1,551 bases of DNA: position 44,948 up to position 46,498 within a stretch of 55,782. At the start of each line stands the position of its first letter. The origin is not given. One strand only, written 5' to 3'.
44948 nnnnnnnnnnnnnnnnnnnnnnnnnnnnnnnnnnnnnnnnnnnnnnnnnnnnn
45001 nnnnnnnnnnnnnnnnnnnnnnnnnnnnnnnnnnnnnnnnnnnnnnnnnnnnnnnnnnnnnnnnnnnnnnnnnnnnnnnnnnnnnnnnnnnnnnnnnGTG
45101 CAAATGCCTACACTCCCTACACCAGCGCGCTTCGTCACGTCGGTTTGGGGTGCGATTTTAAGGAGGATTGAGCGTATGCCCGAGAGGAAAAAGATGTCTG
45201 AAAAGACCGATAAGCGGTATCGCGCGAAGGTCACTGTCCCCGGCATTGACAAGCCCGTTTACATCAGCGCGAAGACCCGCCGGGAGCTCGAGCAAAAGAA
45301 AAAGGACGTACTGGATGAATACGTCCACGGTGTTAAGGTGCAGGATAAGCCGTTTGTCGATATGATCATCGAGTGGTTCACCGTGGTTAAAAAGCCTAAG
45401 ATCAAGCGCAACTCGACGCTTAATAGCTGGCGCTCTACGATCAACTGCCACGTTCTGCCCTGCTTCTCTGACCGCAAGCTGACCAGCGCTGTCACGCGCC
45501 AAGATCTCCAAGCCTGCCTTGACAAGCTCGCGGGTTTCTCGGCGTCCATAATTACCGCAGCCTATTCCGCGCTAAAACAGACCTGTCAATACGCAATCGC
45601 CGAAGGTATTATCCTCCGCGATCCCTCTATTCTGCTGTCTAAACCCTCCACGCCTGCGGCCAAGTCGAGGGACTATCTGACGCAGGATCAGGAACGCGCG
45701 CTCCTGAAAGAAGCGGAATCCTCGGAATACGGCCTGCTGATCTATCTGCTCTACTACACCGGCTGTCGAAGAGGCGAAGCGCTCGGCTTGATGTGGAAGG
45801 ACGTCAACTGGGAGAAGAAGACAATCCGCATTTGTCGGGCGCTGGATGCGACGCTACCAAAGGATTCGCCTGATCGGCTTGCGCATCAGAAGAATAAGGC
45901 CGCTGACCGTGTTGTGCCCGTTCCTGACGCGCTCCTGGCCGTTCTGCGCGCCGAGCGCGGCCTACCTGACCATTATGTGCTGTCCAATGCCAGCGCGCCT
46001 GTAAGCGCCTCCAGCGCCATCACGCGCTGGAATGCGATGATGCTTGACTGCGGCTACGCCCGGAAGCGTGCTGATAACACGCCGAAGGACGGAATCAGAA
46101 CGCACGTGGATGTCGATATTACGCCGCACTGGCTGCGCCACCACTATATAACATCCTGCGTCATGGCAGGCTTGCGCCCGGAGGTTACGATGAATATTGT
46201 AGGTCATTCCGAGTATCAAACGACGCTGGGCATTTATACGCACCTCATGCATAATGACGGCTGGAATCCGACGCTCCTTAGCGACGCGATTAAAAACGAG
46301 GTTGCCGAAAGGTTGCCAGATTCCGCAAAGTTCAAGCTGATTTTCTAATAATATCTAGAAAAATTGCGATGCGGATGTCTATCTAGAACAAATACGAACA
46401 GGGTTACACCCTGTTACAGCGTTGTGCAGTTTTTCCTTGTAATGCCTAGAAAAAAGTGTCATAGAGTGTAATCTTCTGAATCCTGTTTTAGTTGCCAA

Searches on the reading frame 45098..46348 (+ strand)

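Call 14: search_protein_families(library=phrogs, proteins=[window:45098-46348:+], max_evalue=0.001)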
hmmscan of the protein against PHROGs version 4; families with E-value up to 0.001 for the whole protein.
window:45098-46348:+ (416 aa): 3 families
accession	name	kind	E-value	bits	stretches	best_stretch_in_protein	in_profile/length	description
phrog_1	-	integration and excision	3.5e-56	192.7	1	30-385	104-439/611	integrase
phrog_216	-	integration and excision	2.5e-28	100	1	151-387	11-228/301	integrase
phrog_7685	-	integration and excision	9.7e-09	36.1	1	336-385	176-225/240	integrase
